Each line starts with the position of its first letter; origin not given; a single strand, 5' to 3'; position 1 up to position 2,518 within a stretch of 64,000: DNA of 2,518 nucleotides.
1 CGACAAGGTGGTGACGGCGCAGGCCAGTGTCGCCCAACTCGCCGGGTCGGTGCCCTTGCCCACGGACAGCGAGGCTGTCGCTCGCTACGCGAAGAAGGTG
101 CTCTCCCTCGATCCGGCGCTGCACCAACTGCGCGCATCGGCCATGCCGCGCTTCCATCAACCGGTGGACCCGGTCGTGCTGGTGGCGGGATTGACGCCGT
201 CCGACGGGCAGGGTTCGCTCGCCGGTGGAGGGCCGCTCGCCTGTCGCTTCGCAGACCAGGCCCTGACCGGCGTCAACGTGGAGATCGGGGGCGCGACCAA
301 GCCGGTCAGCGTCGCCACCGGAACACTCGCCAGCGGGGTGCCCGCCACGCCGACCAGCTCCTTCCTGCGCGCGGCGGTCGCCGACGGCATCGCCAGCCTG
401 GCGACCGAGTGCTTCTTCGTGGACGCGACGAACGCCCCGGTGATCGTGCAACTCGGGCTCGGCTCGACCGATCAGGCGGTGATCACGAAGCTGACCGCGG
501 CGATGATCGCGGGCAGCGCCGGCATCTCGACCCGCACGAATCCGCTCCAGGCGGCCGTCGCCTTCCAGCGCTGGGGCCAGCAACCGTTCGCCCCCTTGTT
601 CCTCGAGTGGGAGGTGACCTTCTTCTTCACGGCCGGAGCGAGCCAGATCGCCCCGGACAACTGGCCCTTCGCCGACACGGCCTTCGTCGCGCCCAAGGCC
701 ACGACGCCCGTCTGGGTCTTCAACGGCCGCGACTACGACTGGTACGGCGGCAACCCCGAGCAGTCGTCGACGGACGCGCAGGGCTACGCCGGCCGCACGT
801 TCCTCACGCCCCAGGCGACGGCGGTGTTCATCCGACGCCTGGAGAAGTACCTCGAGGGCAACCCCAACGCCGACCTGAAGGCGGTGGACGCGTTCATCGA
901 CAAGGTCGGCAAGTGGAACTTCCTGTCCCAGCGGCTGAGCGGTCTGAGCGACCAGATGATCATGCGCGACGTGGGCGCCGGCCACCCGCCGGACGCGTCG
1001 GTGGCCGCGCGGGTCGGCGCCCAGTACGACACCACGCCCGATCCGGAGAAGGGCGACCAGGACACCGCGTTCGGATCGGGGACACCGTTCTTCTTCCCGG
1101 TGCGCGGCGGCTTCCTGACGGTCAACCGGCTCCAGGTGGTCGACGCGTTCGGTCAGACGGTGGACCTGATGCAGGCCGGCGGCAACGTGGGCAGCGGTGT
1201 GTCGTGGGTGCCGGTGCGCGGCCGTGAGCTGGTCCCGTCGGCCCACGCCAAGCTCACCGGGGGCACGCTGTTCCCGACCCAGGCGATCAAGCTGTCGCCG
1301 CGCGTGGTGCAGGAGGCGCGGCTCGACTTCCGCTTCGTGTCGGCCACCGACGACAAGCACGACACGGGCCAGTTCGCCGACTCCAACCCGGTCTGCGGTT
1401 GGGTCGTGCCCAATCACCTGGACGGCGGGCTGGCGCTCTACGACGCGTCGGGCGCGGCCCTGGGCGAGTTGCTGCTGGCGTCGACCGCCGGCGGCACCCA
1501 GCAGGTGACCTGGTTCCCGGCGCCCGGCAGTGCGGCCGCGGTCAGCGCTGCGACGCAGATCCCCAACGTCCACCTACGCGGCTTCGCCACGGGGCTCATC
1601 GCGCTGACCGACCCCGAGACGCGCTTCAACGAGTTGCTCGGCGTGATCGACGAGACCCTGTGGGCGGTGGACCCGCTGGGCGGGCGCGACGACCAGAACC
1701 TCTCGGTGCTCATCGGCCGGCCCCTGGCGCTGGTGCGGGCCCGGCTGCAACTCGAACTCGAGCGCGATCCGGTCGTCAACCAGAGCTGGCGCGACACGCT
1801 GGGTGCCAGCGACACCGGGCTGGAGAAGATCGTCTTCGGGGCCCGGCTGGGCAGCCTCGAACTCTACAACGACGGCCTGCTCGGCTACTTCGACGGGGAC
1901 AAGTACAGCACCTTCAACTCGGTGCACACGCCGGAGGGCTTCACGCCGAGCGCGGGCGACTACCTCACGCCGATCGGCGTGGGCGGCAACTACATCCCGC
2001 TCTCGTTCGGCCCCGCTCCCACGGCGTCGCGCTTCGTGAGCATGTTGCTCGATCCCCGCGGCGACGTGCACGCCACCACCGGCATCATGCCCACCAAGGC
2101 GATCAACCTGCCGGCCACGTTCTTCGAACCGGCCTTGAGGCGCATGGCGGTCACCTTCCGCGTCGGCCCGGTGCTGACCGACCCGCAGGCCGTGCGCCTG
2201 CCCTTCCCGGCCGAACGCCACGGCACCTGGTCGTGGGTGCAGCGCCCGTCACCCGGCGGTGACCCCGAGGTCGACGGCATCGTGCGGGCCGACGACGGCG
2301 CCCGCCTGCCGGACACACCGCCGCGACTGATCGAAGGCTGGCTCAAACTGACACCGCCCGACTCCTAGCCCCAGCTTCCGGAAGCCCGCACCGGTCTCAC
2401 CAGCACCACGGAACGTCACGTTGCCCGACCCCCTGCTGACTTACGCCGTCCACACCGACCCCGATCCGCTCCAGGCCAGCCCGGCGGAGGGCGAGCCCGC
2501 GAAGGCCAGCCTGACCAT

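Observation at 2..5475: Left-edge module: tail of a large unrecognised protein plus two overlapping tandem paralogues with Ig-like and Gly-rich architecture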

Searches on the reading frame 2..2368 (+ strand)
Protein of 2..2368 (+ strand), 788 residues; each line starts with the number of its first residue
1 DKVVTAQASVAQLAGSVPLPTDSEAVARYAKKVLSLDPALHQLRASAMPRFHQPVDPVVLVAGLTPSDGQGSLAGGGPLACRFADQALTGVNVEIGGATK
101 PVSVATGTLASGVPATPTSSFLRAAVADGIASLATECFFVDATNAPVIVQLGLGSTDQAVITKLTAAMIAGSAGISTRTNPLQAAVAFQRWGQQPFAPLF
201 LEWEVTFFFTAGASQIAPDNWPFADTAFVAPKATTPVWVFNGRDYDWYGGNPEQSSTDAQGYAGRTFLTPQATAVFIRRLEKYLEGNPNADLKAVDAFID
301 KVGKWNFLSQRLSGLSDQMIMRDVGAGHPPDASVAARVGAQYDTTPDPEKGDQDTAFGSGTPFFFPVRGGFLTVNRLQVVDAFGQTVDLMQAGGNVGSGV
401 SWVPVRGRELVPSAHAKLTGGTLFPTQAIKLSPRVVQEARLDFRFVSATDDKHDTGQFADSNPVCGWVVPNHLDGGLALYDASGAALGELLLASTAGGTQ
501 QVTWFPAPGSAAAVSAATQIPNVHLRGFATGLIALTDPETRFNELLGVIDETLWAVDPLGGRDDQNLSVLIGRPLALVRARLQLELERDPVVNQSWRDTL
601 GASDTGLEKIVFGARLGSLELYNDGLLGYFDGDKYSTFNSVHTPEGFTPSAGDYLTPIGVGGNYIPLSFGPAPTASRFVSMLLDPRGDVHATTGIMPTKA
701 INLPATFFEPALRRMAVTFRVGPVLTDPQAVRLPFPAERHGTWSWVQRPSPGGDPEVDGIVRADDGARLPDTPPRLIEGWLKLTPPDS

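Call 3: search_protein_families(library=pfam, proteins=[window:2-2368:+], max_evalue=1)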
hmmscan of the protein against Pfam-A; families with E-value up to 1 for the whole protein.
window:2-2368:+ (788 aa): 0 families

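Call 4: search_protein_families(library=ncbifam, proteins=[window:2-2368:+], max_evalue=1)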
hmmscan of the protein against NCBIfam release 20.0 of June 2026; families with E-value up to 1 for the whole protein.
window:2-2368:+ (788 aa): 1 family
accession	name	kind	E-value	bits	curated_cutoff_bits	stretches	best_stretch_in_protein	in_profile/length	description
TIGR01949.1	ADH_synth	equivalog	0.026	14.2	299.45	1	139-184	185-230/255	2-amino-3,7-dideoxy-D-threo-hept-6-ulosonate synthase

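Call 6: search_protein_families(library=padloc, proteins=[window:2-2368:+], max_evalue=1)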
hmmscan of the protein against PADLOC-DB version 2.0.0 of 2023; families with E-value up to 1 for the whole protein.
window:2-2368:+ (788 aa): 0 families

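Call 7: search_protein_families(library=phrogs, proteins=[window:2-2368:+], max_evalue=1)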
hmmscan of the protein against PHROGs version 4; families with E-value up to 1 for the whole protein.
window:2-2368:+ (788 aa): 0 families

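Call 8: search_solved_structures(query=window:2-2368:+, max_evalue=1)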
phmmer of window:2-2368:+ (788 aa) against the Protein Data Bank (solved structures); distinct sequences matched with E-value up to 1: 0.

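Call 19: find_homologous_proteins(query=window:2-2368:+, max_evalue=0.001)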
Query window:2-2368:+ (788 aa): 110 proteins with E <= 0.001 among 8000 candidates.
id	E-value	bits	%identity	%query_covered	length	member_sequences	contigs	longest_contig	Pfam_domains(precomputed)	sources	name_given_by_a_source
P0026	0.0e+0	1782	100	100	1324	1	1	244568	-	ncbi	-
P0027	3.0e-280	950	57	98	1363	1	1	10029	-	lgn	-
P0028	7.4e-280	949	57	98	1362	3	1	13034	-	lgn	-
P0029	7.4e-277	939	56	99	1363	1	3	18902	-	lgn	-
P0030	3.5e-276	937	56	98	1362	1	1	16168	-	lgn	-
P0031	9.0e-276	935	56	100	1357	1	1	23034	-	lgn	-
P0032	8.3e-273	926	56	99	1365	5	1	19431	-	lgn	-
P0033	4.9e-268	910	56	100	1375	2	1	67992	-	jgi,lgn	jgi:hypothetical protein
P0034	4.2e-266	904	55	100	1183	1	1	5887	-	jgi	jgi:hypothetical protein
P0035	4.1e-265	900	56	94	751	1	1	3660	-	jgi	jgi:hypothetical protein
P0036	4.7e-263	893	55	98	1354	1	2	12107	-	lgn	-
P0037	1.1e-262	892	55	98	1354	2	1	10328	-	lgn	-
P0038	5.4e-262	890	55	98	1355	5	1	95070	-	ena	-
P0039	1.5e-261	888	53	98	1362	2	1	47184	-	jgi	jgi:hypothetical protein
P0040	1.2e-260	886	54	99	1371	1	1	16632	-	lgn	-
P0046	1.5e-206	707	47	99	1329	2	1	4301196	-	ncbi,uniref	ncbi:hypothetical protein [Tateyamaria sp. SN3-11]|uniref:hypothetical protein n=1 Tax=Tateyamaria s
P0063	1.8e-174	600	43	99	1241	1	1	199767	-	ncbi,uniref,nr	ncbi:hypothetical protein OF829_16665 [Sphingomonas sp. LB-2]|uniref:hypothetical protein n=1 Tax=Sp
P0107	4.7e-70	255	29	96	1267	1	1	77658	-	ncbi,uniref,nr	ncbi:hypothetical protein J2847_005934 [Azospirillum agricola]|uniref:hypothetical protein n=1 Tax=A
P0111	2.7e-66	243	33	91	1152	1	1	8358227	-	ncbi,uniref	ncbi:hypothetical protein [Streptomyces sp. S186]|uniref:hypothetical protein n=1 Tax=Streptomyces s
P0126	2.0e-48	184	27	93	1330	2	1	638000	-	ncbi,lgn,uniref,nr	ncbi:hypothetical protein CLV59_105470 [Chitinophaga dinghuensis]|uniref:Uncharacterized protein n=1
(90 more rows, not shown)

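Call 20: find_encoding_contigs(protein=P0026, flank=10000, max_places=3)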
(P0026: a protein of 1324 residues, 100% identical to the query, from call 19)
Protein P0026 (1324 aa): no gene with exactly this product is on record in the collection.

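Call 21: list_cluster_members(proteins=[P0026, P0046, P0063, P0107, P0111, P0126])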
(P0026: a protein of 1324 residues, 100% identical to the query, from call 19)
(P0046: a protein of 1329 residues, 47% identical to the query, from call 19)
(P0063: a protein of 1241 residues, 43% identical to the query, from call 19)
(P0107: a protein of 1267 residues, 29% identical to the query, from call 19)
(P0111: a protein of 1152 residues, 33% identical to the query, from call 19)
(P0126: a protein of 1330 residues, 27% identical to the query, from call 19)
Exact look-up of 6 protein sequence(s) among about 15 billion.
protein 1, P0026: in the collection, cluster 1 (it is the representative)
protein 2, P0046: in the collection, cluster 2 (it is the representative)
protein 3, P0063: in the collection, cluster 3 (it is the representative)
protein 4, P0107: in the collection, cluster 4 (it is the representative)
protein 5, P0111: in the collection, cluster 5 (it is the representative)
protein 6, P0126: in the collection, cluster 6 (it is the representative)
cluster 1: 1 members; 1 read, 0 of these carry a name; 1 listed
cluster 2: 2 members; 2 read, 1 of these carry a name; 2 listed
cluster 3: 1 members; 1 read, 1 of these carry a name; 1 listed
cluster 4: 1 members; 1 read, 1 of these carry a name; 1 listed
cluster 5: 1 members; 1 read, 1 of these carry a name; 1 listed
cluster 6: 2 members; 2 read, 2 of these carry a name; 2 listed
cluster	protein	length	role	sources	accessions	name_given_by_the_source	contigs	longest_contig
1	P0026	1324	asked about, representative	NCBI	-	-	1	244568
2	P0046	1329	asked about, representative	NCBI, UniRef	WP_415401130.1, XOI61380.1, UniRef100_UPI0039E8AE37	hypothetical protein [Tateyamaria sp. SN3-11] | hypothetical protein n=1 Tax=Tateyamaria sp. SN3-11 TaxID=3092147 RepID=UPI0039E8AE37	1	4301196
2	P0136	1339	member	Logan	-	-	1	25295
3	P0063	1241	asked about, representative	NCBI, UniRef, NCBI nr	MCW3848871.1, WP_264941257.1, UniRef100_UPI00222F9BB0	hypothetical protein OF829_16665 [Sphingomonas sp. LB-2] | hypothetical protein n=1 Tax=Sphingomonas caeni TaxID=2984949 RepID=UPI00222F9BB0 | hypothetical protein [Sphingomonas caeni]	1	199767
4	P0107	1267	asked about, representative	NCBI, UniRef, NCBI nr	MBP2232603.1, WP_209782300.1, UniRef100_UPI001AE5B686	hypothetical protein J2847_005934 [Azospirillum agricola] | hypothetical protein n=1 Tax=Azospirillum agricola TaxID=1720247 RepID=UPI001AE5B686 | hypothetical protein [Azospirillum agricola]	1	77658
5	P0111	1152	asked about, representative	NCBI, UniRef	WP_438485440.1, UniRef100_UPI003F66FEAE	hypothetical protein [Streptomyces sp. S186] | hypothetical protein n=1 Tax=Streptomyces sp. S186 TaxID=3434395 RepID=UPI003F66FEAE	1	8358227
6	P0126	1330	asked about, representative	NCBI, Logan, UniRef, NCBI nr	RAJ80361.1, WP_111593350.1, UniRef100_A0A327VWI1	hypothetical protein CLV59_105470 [Chitinophaga dinghuensis] | Uncharacterized protein n=1 Tax=Chitinophaga dinghuensis TaxID=1539050 ... | hypothetical protein [Chitinophaga dinghuensis]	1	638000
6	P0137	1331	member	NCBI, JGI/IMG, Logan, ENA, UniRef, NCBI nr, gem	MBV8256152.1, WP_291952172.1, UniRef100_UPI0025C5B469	MAG: hypothetical protein JO154_26395 [Chitinophaga sp.] | hypothetical protein n=1 Tax=Chitinophaga sp. TaxID=1869181 RepID=UPI0025C5B469 | hypothetical protein [Chitinophaga sp.]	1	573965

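Call 23: find_related_loci(query=A1, collection=genome_contigs, flank=10000)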
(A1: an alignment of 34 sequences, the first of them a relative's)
Query A1 (1324 aa) in genome_contigs; peptide patterns used: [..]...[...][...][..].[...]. (x = any residue, [..] = any of these).
231 stretches matched a pattern; 230 encode a relative of the query (tblastn E <= 1e-3); the best 80 are kept; 80 distinct loci.
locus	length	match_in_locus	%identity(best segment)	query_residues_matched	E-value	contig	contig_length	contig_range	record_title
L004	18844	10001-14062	53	8-1323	0e+0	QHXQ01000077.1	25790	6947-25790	MAG: Acidobacteria bacterium isolate gp4 AA16 14_0919_09_20cm_scaffold_271_curated, whole genome shotgun sequence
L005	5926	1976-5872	51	9-1287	0e+0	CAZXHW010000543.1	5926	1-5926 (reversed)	MAG TPA_asm: uncultured Heliomicrobium sp. isolate binchicken_co199_63 genome assembly, contig: NODE_10051_length_5926_c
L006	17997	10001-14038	52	8-1323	0e+0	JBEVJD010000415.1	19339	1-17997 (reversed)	MAG: Pyrinomonadaceae bacterium isolate T4R1BO.metabat2.158 T4R1BO.metabat2.158_k133_41395891, whole genome shotgun sequ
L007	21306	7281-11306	51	9-1323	0e+0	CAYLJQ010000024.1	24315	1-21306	MAG TPA_asm: uncultured Heliomicrobium sp. isolate binchicken_co328_55 genome assembly, contig: NODE_1182_length_24315_c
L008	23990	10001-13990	47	8-1321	0e+0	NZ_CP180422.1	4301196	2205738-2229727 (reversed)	Tateyamaria sp. SN3-11 chromosome, complete genome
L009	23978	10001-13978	45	8-1321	0e+0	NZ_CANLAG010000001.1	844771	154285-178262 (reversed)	Uncultured Tateyamaria sp. isolate 193-G.fasta NODE_1, whole genome shotgun sequence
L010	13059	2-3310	44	198-1321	0e+0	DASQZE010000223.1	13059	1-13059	MAG TPA_asm: Longimicrobium sp. isolate SMAG_U11083 k141_54673, whole genome shotgun sequence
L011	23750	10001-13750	41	1-1319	0e+0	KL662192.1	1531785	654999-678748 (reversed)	Leptolyngbya sp. JSC-1 genomic scaffold Osccy1DRAFT_CYJSC1_DRAF_scaffold00139.2, whole genome shotgun sequence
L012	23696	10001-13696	42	8-1321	0e+0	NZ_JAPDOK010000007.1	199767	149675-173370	Sphingomonas caeni strain LB-2 LB-2_scaffold7, whole genome shotgun sequence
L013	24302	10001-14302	53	8-1323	0e+0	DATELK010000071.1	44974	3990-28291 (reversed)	MAG TPA_asm: Pyrinomonadaceae bacterium isolate SMAG_U8914 k141_1674853, whole genome shotgun sequence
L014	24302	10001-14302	54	8-1323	0e+0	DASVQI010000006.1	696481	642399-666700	MAG TPA_asm: Pyrinomonadaceae bacterium isolate SMAG_U3204 k141_268180, whole genome shotgun sequence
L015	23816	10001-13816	36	9-1319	0e+0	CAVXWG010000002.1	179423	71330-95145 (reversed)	MAG: uncultured Alphaproteobacteria bacterium isolate MFD06714.bin.2.137 genome assembly, contig: contig_11153, whole ge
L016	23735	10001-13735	56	89-1323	0e+0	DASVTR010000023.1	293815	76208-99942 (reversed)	MAG TPA_asm: Pyrinomonadaceae bacterium isolate SMAG_U3296 k141_352872, whole genome shotgun sequence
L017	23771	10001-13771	40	7-1319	0e+0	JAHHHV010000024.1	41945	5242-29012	MAG: Pegethrix bostrychoides GSE-TBD4-15B scaffold_136_c1, whole genome shotgun sequence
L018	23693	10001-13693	35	9-1277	0e+0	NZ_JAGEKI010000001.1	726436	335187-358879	Pseudomonas sp. NFXW11 NFXW11_1, whole genome shotgun sequence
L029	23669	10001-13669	34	157-1324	2e-169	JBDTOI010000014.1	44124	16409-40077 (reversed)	MAG: Pyrinomonadaceae bacterium isolate cluster3_bin.170 NODE_2137_length_44124_cov_9.175429, whole genome shotgun seque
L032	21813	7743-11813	34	9-1324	7e-168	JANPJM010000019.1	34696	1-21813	MAG: Hymenobacteraceae bacterium isolate VAR_61_metabat_406 VAR_61_k141_3858268, whole genome shotgun sequence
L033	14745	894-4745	34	9-1324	7e-159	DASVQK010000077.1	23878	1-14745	MAG TPA_asm: Thermoleophilaceae bacterium isolate SMAG_U3206 k141_128809, whole genome shotgun sequence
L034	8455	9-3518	34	154-1324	8e-177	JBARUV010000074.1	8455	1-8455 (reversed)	MAG: Sulfitobacter sp. isolate MFD12129_ilm_asm_bin17 k127_84717, whole genome shotgun sequence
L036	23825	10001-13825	33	9-1324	4e-154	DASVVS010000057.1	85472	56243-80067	MAG TPA_asm: Thermoleophilaceae bacterium isolate SMAG_U3349 k141_184128, whole genome shotgun sequence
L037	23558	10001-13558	31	7-1320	6e-152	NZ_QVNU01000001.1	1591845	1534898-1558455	Taibaiella koreensis strain THG-DT86 NODE_1_length_1592086_cov_51.038487_1, whole genome shotgun sequence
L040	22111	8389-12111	32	4-1324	1e-142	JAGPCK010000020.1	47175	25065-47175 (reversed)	MAG: Bacteroidia bacterium isolate Gw_SlAct_bin_253 Gw_SlAct_1221_length_47175_cov_13.867455, whole genome shotgun seque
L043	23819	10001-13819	30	9-1319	1e-136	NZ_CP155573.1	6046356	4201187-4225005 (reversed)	Sporomusa silvacetica DSM 10669 chromosome, complete genome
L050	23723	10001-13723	31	9-1319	6e-123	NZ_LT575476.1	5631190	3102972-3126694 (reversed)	Paenibacillus tuaregi strain Marseille-P2472T, whole genome shotgun sequence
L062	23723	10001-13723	39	9-1324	1e-107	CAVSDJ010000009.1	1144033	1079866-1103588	MAG: Blastocatellia bacterium isolate MFD01916.bin.3.112 genome assembly, contig: contig_8329, whole genome shotgun sequ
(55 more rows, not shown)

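Call 27: search_protein_families(library=pfam, proteins=[L014:3041-6937:+, L014:6996-9935:+, L037:1-7419:+, L050:2698-7569:+, L050:7585-9993:+, L018:2217-4892:+, L004:2154-3113:+, L043:18049-22536:+], max_evalue=0.01)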
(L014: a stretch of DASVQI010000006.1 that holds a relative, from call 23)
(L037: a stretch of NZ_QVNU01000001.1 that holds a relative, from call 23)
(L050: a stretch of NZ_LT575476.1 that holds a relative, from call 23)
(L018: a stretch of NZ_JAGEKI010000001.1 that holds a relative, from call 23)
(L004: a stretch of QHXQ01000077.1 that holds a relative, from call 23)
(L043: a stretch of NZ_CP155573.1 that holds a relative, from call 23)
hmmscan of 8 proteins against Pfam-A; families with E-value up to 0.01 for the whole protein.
L014:3041-6937:+ (1298 aa): 1 family
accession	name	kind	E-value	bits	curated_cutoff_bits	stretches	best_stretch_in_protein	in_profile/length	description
PF20248.3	DUF6603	-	4e-162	540.7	27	1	540-1068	1-501/502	Family of unknown function (DUF6603)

L014:6996-9935:+ (979 aa): 0 families

L037:1-7419:+ (2472 aa): 1 family
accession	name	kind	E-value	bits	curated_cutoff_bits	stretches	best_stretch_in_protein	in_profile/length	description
PF20248.3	DUF6603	-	2.2e-147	492.1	27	1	1343-1837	3-479/502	Family of unknown function (DUF6603)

L050:2698-7569:+ (1623 aa): 1 family
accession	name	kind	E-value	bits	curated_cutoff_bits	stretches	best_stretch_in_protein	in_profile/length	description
PF20248.3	DUF6603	-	2.3e-156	521.7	27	1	891-1407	1-500/502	Family of unknown function (DUF6603)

L050:7585-9993:+ (802 aa): 0 families

L018:2217-4892:+ (891 aa): 0 families

L004:2154-3113:+ (319 aa): 1 family
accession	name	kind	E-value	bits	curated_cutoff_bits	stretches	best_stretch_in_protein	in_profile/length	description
PF00089.32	Trypsin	-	2e-07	31.5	20.6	1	204-291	128-205/220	Trypsin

L043:18049-22536:+ (1495 aa): 1 family
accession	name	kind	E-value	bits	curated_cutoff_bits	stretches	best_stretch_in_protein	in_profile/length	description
PF20248.3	DUF6603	-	5.9e-150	500.6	27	1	781-1260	1-473/502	Family of unknown function (DUF6603)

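Call 29: search_solved_structures(query=A1, max_evalue=1)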
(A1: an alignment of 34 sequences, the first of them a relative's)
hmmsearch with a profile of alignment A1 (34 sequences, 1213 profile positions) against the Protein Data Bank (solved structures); distinct sequences matched with E-value up to 1: 0.

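Call 42: predict_structure(alignment_id=A3)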
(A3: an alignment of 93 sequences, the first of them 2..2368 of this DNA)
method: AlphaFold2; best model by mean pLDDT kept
length: 788 residues; sequences in the alignment: 93
mean_pLDDT: 88.3   pTM: 0.84
mean pLDDT of the five models: 88.3, 87.3, 86.0, 85.0, 84.4
residues with pLDDT >= 90: 452; 70-90: 275; 50-70: 54; < 50: 7
segments of 3 or more residues with pLDDT < 50: 69-72
pLDDT, mean of each block of 10 residues (from residue 1): 84 88 88 86 78 93 69 54 86 96 95 84 86 92 96 97 95 88 63 75 94 79 91 89 94 72 89 86 88 87 84 93 80 81 81 68 91 94 88 67 89 90 90 96 97 89 97 95 98 96 96 98 98 96 96 79 63 93 95 87 91 97 95 98 93 94 96 90 97 97 95 92 88 85 92 91 82 91 82
secondary structure, 60 per line:
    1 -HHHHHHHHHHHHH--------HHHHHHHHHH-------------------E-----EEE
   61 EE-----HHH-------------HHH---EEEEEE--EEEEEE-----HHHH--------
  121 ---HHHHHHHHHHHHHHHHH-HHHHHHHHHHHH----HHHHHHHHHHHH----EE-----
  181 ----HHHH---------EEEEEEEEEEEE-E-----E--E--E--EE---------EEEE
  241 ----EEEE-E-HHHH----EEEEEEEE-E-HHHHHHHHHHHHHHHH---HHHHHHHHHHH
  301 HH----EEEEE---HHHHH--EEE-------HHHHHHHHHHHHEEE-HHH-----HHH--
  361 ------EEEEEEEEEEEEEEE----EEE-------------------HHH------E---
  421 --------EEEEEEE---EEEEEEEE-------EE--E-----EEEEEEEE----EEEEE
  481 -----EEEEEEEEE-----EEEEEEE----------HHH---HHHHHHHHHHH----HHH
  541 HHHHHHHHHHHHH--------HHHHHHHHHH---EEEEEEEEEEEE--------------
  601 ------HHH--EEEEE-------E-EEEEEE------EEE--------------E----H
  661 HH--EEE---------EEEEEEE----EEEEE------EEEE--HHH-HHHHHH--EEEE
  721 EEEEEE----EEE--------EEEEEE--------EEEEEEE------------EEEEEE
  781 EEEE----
elements in order (helices of 4 or more, strands of 3 or more residues): H2-14 H23-32 E58-62 E90-95 E98-103 H109-112 H124-140 H142-153 H158-169 H185-188 E198-209 E237-240 E245-248 H252-255 E260-267 H271-286 H290-302 E307-311 H315-319 E322-324 H332-343 E344-346 E367-381 E386-388 E429-435 E439-446 E464-471 E476-480 E486-494 E500-506 H523-533 H538-553 H562-571 E575-586 E612-616 E626-631 E638-640 E665-667 E677-683 E688-692 E699-702 H709-714 E717-726 E731-733 E742-747 E756-762 E775-784
